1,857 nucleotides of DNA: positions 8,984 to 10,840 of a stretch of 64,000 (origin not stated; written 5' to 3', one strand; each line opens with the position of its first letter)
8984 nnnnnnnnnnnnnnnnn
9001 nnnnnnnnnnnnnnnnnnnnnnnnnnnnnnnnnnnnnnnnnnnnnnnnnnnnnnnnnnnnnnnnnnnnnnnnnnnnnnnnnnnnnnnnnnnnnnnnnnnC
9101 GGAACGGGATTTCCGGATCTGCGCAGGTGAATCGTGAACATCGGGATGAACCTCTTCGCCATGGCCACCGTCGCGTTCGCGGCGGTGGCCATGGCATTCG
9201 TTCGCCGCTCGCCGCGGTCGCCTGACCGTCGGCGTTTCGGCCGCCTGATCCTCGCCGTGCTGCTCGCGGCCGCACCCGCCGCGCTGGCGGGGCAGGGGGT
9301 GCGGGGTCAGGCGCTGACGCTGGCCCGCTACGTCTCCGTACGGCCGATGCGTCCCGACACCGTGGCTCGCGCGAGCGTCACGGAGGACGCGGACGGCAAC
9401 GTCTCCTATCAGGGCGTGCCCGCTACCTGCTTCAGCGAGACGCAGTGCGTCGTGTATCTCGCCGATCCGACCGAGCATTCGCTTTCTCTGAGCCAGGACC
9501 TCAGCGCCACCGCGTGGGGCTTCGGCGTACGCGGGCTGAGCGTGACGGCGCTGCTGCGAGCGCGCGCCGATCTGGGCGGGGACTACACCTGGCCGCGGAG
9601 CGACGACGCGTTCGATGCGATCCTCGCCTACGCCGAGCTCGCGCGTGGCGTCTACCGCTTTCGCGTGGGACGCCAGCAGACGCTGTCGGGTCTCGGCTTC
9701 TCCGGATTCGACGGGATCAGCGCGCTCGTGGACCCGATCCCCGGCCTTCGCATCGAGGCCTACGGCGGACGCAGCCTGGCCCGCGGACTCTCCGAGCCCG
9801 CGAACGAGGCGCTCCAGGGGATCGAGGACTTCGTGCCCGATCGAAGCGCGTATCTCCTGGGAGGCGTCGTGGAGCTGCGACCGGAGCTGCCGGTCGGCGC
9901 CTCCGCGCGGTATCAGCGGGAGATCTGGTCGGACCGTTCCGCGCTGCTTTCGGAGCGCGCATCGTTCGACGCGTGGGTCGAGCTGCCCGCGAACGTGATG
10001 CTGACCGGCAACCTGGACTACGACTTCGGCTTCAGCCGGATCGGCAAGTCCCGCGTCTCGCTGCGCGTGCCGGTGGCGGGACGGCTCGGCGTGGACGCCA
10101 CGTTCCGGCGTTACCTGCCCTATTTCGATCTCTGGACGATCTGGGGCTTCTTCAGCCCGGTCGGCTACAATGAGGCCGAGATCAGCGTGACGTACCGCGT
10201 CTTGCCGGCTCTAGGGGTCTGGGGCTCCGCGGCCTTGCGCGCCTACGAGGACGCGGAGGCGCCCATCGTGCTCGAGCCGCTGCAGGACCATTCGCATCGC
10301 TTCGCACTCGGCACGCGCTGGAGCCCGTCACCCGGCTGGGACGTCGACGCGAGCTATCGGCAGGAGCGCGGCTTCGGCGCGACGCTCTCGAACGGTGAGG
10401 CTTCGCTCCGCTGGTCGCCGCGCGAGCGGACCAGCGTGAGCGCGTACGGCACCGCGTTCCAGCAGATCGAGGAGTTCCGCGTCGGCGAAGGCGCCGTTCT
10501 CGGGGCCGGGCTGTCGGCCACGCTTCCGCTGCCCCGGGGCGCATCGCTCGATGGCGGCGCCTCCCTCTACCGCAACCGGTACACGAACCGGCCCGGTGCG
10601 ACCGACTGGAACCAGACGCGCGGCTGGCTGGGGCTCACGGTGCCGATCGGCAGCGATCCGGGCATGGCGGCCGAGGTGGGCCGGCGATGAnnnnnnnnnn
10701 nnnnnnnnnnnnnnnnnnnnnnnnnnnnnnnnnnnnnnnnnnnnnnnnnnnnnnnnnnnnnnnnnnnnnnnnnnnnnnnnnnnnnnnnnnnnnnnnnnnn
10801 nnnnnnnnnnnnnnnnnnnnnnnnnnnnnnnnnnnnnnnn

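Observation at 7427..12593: Candidate new porin-cytochrome electron conduit (lipoprotein multihaem cytochrome, ~500-aa beta-barrel, 16-haem cytochrome, TPR lipoprotein) next to the uptake hydrogenase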

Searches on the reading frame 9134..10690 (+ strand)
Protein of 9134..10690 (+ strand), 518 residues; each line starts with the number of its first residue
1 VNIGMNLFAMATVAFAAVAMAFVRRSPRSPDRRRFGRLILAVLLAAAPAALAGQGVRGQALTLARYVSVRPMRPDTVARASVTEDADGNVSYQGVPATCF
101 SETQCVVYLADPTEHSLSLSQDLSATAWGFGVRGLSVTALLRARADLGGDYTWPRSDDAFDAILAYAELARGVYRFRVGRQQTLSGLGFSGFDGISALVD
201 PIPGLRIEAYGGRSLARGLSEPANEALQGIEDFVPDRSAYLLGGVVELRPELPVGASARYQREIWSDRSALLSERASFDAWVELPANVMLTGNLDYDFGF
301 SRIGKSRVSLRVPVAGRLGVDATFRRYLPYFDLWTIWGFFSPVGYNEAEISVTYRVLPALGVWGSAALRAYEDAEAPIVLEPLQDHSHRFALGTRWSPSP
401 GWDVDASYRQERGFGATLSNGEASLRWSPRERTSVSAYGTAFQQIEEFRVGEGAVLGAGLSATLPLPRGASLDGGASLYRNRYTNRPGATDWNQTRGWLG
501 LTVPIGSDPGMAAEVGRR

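Call 7: search_protein_families(library=pfam, proteins=[window:9134-10690:+], max_evalue=0.1)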
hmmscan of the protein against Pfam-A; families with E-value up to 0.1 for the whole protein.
window:9134-10690:+ (518 aa): 0 families

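Call 8: search_protein_families(library=ncbifam, proteins=[window:9134-10690:+], max_evalue=0.1)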
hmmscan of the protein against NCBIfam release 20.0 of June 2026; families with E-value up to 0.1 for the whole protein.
window:9134-10690:+ (518 aa): 0 families

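Call 10: find_homologous_proteins(query=window:9134-10690:+)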
Query window:9134-10690:+ (518 aa): 604 proteins with E <= 0.001 among 8000 candidates; the best 120 are listed.
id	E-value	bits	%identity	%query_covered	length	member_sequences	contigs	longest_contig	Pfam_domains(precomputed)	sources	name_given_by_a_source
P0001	0.0e+0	1145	100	99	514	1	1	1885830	-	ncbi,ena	-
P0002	2.3e-189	649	62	90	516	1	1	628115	-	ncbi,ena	-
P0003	2.7e-189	648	63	89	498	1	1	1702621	-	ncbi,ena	-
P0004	2.4e-177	609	59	93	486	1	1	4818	-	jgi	jgi:hypothetical protein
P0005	5.8e-160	552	56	88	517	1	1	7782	-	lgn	-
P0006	5.8e-157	542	53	92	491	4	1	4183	-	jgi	jgi:hypothetical protein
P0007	1.8e-156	540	53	89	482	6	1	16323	-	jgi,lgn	jgi:hypothetical protein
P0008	7.1e-156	538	52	92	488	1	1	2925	-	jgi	jgi:hypothetical protein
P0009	1.8e-155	537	51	94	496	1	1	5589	-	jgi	jgi:hypothetical protein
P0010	2.2e-155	536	53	90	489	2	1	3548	-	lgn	-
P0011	2.1e-154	533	52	94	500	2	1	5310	-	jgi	jgi:hypothetical protein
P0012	9.3e-154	531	54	89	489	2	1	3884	-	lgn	-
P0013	2.7e-153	530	55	88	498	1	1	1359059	-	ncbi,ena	-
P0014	5.1e-153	529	53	90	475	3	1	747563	-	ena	-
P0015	5.3e-153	529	54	89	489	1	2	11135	-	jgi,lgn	jgi:hypothetical protein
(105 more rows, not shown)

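Call 11: find_encoding_contigs(protein=P0001, flank=10000, max_places=3)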
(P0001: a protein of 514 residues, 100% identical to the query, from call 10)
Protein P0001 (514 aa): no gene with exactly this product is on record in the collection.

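Call 12: find_encoding_contigs(protein=P0002, flank=10000, max_places=3)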
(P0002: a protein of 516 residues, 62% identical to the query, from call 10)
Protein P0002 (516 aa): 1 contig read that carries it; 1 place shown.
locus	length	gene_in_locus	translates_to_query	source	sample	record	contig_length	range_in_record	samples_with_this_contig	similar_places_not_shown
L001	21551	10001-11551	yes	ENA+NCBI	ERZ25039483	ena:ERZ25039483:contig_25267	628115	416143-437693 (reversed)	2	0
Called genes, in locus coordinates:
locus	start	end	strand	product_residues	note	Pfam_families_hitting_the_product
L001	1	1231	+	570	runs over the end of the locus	PF27537:HoxH (weak), PF00374:NiFeSe_Hases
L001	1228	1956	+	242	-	PF01292:Ni_hydr_CYTB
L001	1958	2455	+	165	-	PF01750:HycI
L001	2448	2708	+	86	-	PF01155:HypA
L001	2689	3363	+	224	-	PF02492:cobW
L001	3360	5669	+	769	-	PF00708:Acylphosphatase, PF07503:zf-HYPF, PF01300:Sua5_yciO_yrdC, PF17788:HypF_C, PF00814:TsaD (faint), PF22521:HypF_C_2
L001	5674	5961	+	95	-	PF01455:HupF_HypC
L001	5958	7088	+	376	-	PF01924:HypD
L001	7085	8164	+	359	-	PF00586:AIRS, PF02769:AIRS_C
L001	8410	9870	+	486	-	PF14522:Cytochrome_C7 (faint), PF13435:Cytochrome_C554 (weak)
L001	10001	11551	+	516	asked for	-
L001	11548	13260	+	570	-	PF14522:Cytochrome_C7 (faint), PF22113:Mtrc-MtrF_II-IV_dom (faint), PF09699:Paired_CXXCH_1 (weak)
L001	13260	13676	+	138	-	PF07719:TPR_2 (weak), PF00515:TPR_1 (faint), PF13181:TPR_8 (faint), PF13432:TPR_16 (weak)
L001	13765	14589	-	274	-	PF03734:YkuD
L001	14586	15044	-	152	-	PF12900:Pyridox_ox_2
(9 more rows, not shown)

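Call 17: find_related_loci(query=A1, collection=genome_contigs, flank=10000)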
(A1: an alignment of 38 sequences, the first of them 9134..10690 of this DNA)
Query A1 (518 aa) in genome_contigs; peptide patterns used: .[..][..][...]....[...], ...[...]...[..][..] (x = any residue, [..] = any of these).
140 stretches matched a pattern; 98 encode a relative of the query (tblastn E <= 1e-3); the best 80 are kept; 78 distinct loci.
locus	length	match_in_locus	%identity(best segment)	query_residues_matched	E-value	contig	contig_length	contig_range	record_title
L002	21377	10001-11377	63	52-510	0e+0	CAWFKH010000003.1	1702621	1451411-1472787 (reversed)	MAG: uncultured Gemmatimonadales bacterium isolate MFD01721.bin.1.4 genome assembly, contig: contig_38304, whole genome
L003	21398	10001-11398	62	54-518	0e+0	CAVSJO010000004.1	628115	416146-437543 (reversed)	MAG: uncultured Gemmatimonadales bacterium isolate MFD01721.bin.1.274 genome assembly, contig: contig_25267, whole genom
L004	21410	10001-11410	53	44-510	2e-154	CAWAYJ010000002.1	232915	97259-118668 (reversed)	MAG: uncultured Gemmatimonadales bacterium isolate MFD05684.bin.1.259 genome assembly, contig: contig_15499, whole genom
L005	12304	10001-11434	53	37-513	1e-152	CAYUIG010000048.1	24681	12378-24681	MAG TPA_asm: uncultured Gemmatimonadaceae bacterium isolate SRP193661_co2_98 genome assembly, contig: NODE_1855_length_2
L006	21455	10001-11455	51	23-511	1e-151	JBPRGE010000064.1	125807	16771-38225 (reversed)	MAG: Candidatus Longimicrobiales bacterium M2_2A_002 megahit_230492, whole genome shotgun sequence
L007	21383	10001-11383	55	54-511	7e-152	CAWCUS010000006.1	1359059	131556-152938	MAG: uncultured Gemmatimonadales bacterium isolate MFD01721.bin.1.53 genome assembly, contig: contig_8046, whole genome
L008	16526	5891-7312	51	37-510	3e-151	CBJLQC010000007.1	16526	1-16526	MAG TPA_asm: uncultured bacterium isolate SRR28262196_concoct_1 genome assembly, contig: ERZ27336828.154, whole genome s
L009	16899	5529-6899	55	54-510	8e-149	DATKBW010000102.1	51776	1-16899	MAG TPA_asm: Longimicrobiales bacterium isolate SMAG_U14430 k141_870935, whole genome shotgun sequence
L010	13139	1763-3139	53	54-511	8e-148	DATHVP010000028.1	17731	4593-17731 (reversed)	MAG TPA_asm: Longimicrobiales bacterium isolate SMAG_U16136 k141_1617373, whole genome shotgun sequence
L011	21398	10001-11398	53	48-511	1e-147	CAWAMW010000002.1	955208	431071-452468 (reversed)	MAG: uncultured Gemmatimonadales bacterium isolate MFD01721.bin.1.240 genome assembly, contig: contig_10215, whole genom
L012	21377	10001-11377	53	54-509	6e-146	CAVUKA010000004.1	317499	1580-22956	MAG: uncultured Gemmatimonadales bacterium isolate MFD01721.bin.1.169 genome assembly, contig: contig_48079, whole genom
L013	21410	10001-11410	50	44-510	2e-144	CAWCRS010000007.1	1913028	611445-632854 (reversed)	MAG: uncultured Gemmatimonadales bacterium isolate MFD04944.bin.1.316 genome assembly, contig: contig_48043, whole genom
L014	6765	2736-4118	52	48-509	2e-144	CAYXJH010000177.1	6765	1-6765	MAG TPA_asm: uncultured Gemmatimonadaceae bacterium isolate SRP217488_co1_29 genome assembly, contig: NODE_11125_length_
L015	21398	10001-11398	50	51-513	3e-142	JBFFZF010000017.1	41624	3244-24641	MAG: Longimicrobiales bacterium isolate Mix_sand01.2020.11.G.19 k141_400396_length_41624_cov_17.2551, whole genome shotg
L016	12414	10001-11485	49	22-510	2e-139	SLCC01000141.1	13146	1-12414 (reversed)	MAG: Gemmatimonadetes bacterium isolate CSSed162cmB_488R1 CSSed16-2cmB-14918, whole genome shotgun sequence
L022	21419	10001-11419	47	43-513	2e-133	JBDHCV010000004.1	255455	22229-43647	MAG: Gemmatimonadota bacterium isolate M8-32_Bin_122 M8-32_Bin_122_scaffold_38, whole genome shotgun sequence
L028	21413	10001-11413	48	38-511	8e-130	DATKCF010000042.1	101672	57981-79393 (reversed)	MAG TPA_asm: Longimicrobiales bacterium isolate SMAG_U14439 k141_1070796, whole genome shotgun sequence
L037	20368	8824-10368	44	10-518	3e-120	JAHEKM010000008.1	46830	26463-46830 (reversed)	MAG: Gemmatimonadetes bacterium isolate Ww583 NODE_1371_length_46830_cov_3.676187, whole genome shotgun sequence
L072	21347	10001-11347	33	62-507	3e-50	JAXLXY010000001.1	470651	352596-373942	MAG: Gemmatimonadales bacterium isolate STL-GEM4 C1.156.fa-1, whole genome shotgun sequence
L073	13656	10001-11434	33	27-496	5e-50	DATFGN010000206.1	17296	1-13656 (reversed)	MAG TPA_asm: Gemmatimonadales bacterium isolate SMAG_U8664 k141_658304, whole genome shotgun sequence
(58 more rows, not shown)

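Call 24: predict_structure(alignment_id=A1)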
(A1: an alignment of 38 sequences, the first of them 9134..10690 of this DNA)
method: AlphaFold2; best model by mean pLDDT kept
length: 518 residues; sequences in the alignment: 38
mean_pLDDT: 82.6   pTM: 0.75
mean pLDDT of the five models: 82.6, 80.9, 80.4, 80.2, 79.3
residues with pLDDT >= 90: 283; 70-90: 120; 50-70: 54; < 50: 61
segments of 3 or more residues with pLDDT < 50: 1-16, 25-28, 47-49, 186-188, 218-233, 332-340, 512-518
pLDDT, mean of each block of 10 residues (from residue 1): 39 49 50 73 60 80 96 92 91 89 91 95 91 91 92 76 89 92 59 92 94 69 45 62 92 92 84 90 95 91 93 93 90 43 85 98 98 64 81 98 98 89 98 97 73 91 96 98 82 96 85 40
secondary structure, 60 per line:
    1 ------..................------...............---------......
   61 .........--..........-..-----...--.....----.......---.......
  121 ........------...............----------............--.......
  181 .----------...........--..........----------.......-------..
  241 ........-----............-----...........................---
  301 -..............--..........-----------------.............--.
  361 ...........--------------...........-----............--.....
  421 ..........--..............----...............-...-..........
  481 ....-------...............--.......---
elements in order: H7-24 H31-45 E55-69 E72-78 E90-92 E95-99 E104-110 E114-128 E135-149 E160-171 E174-181 E192-202 E205-214 H225-231 E239-248 E254-265 E271-284 E288-297 E302-315 E318-327 E345-357 E360-371 E386-396 E402-413 E416-430 E433-446 E451-465 E471-484 E492-506 H509-515

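Call 33: search_protein_representatives(alignment_id=A1)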
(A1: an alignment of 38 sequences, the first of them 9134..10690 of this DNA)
Query: 38 sequences, 485 profile positions. Proteins with E-value up to 0.001 (for the whole library): 508; up to 1e-10: 318; up to 1e-30: 178. The best 150 are listed.
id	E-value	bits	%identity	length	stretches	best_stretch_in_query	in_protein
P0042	1.3e-218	743.0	-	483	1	4-482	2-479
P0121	1.6e-198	676.8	-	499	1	6-483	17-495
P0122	9.6e-181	618.1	-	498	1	5-482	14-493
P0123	2.2e-180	616.9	-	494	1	7-480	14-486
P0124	1.1e-179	614.6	-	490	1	16-484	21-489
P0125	1.9e-173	594.0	-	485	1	6-484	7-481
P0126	4.1e-173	592.9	-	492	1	9-484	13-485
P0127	4.4e-169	579.6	-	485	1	9-484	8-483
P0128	1.4e-165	568.0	-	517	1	10-483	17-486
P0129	2.0e-164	564.2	-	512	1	11-479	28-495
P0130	6.2e-161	552.8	-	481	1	9-484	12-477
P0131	2.0e-160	551.1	-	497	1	8-483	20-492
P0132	7.8e-156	535.9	-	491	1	10-481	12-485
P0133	8.4e-155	532.5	-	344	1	143-482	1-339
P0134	2.2e-149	514.7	-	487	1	11-483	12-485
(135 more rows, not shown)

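Call 36: search_solved_structures(query=A1, max_evalue=10)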
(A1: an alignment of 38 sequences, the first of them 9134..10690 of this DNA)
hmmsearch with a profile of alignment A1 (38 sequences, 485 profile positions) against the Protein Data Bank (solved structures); distinct sequences matched with E-value up to 10: 3.
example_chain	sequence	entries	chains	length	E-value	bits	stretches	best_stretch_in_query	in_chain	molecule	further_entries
1t4l_B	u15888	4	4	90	0.79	11.5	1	414-437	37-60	Ribonuclease III | Ribonuclease 3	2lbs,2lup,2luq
1t4n_A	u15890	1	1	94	0.83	11.4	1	414-437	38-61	Ribonuclease III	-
1t4o_A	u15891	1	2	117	1.3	10.8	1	414-437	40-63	Ribonuclease III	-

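Call 63: search_protein_families(library=pfam, proteins=[L022:8175-9938:+, L037:7304-8881:+, L072:7866-9914:+, L073:9288-10034:+, L015:9186-9908:+, L028:7971-9980:+], max_evalue=0.01)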
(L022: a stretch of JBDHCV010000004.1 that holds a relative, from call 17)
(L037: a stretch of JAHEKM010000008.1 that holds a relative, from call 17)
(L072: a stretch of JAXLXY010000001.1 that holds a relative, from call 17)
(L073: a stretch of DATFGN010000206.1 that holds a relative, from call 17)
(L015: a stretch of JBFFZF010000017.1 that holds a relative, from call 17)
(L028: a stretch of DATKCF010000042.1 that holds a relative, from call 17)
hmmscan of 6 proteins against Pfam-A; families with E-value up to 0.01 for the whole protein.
L022:8175-9938:+ (587 aa): 4 families
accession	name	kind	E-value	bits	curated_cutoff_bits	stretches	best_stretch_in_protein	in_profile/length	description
PF14522.11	Cytochrome_C7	-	2e-14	53.6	24.8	0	431-498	15-67/67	Cytochrome c7 and related cytochrome c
PF02085.21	Cytochrom_CIII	-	1.5e-09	38.5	22.9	1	379-405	16-42/101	Class III cytochrome C family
PF22113.1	Mtrc-MtrF_II-IV_dom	-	3.8e-06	27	30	1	296-484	7-167/176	Outer membrane cytochrome MtrC/MtrF-like, domains II/IV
PF14537.11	Cytochrom_c3_2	-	0.0034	18.3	25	0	73-177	4-79/79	Cytochrome c3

L037:7304-8881:+ (525 aa): 3 families
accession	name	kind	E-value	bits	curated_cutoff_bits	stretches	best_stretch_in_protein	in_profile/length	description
PF14522.11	Cytochrome_C7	-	7.8e-14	51.7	24.8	1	301-365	5-67/67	Cytochrome c7 and related cytochrome c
PF02085.21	Cytochrom_CIII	-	3.6e-09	37.3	22.9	0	293-347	32-86/101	Class III cytochrome C family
PF14537.11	Cytochrom_c3_2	-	3.7e-08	34.2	25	0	174-232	10-66/79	Cytochrome c3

L072:7866-9914:+ (682 aa): 4 families
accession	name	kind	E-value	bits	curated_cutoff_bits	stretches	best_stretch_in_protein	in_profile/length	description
PF14522.11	Cytochrome_C7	-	7.6e-10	38.9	24.8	0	521-592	12-67/67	Cytochrome c7 and related cytochrome c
PF22113.1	Mtrc-MtrF_II-IV_dom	-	4.8e-08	33.1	30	1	201-300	75-166/176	Outer membrane cytochrome MtrC/MtrF-like, domains II/IV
PF14537.11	Cytochrom_c3_2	-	4.1e-07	30.8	25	0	288-372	4-78/79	Cytochrome c3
PF02085.21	Cytochrom_CIII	-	8.6e-05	23.3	22.9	0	512-591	33-101/101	Class III cytochrome C family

L073:9288-10034:+ (248 aa): 2 families
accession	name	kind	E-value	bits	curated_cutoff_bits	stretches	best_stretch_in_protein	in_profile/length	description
PF02085.21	Cytochrom_CIII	-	8.2e-07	29.7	22.9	0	118-230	16-101/101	Class III cytochrome C family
PF14522.11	Cytochrome_C7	-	0.0007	19.8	24.8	0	48-97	3-67/67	Cytochrome c7 and related cytochrome c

L015:9186-9908:+ (240 aa): 3 families
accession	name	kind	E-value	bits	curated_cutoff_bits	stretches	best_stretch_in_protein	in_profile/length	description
PF02085.21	Cytochrom_CIII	-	4.5e-08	33.8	22.9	0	35-69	10-44/101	Class III cytochrome C family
PF14522.11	Cytochrome_C7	-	1.1e-05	25.5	24.8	0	90-158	14-67/67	Cytochrome c7 and related cytochrome c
PF14537.11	Cytochrom_c3_2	-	0.0031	18.4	25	0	184-219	6-39/79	Cytochrome c3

L028:7971-9980:+ (669 aa): 4 families
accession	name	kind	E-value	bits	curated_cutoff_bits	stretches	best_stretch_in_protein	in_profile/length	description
PF14522.11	Cytochrome_C7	-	6.1e-22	77.7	24.8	3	451-513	1-66/67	Cytochrome c7 and related cytochrome c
PF14537.11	Cytochrom_c3_2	-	2.8e-19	69.8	25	3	38-105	5-66/79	Cytochrome c3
PF02085.21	Cytochrom_CIII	-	5.9e-15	55.9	22.9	1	166-255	31-101/101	Class III cytochrome C family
PF22113.1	Mtrc-MtrF_II-IV_dom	-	4.7e-11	43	30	2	172-333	8-166/176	Outer membrane cytochrome MtrC/MtrF-like, domains II/IV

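Call 64: search_protein_families(library=ncbifam, proteins=[L022:8175-9938:+, L037:7304-8881:+, L072:7866-9914:+, L073:9288-10034:+], max_evalue=0.01)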
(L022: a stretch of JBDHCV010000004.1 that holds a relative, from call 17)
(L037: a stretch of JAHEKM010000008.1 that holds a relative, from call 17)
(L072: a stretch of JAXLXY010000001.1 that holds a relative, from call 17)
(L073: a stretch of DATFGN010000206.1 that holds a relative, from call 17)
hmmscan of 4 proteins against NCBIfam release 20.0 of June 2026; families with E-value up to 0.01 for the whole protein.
L022:8175-9938:+ (587 aa): 5 families
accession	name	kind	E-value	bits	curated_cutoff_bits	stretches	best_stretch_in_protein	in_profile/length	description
TIGR03153.1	cytochr_NrfH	equivalog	3.7e-07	30.3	134.2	2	28-161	4-138/138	cytochrome c nitrite reductase small subunit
TIGR03507.1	decahem_SO1788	subfamily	4.5e-07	28.7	209.3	1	51-241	488-667/672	OmcA/MtrC family decaheme c-type cytochrome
TIGR03508.1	decahem_SO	subfamily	0.00015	21.3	192.2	1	152-320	5-176/258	DmsE family decaheme c-type cytochrome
NF043011.1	CytC7_Geobact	equivalog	0.0026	18.2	120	1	382-436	31-88/89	cytochrome c7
TIGR02162.1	torC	equivalog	0.0029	16.9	478.2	1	15-85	7-84/387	pentaheme c-type cytochrome TorC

L037:7304-8881:+ (525 aa): 3 families
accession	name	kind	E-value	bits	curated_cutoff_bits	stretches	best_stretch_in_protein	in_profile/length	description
TIGR03153.1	cytochr_NrfH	equivalog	2.1e-08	34.3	134.2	1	30-86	5-62/138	cytochrome c nitrite reductase small subunit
TIGR03508.1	decahem_SO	subfamily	1.8e-05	24.4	192.2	1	49-232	66-250/258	DmsE family decaheme c-type cytochrome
NF041781.1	mnquin_red_QrcA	equivalog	0.0004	20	180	1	329-424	33-126/174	menaquinone reductase multiheme cytochrome c subunit QrcA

L072:7866-9914:+ (682 aa): 3 families
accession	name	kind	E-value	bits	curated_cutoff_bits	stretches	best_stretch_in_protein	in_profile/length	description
TIGR03508.1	decahem_SO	subfamily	7.9e-08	32.1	192.2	1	171-405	4-204/258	DmsE family decaheme c-type cytochrome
TIGR03153.1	cytochr_NrfH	equivalog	4.9e-05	23.4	134.2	2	108-258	3-138/138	cytochrome c nitrite reductase small subunit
NF041028.1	decahem_GSU2203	exception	7.6e-05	22.1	325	1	265-403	100-235/317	GSU2203 family decaheme c-type cytochrome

L073:9288-10034:+ (248 aa): 0 families
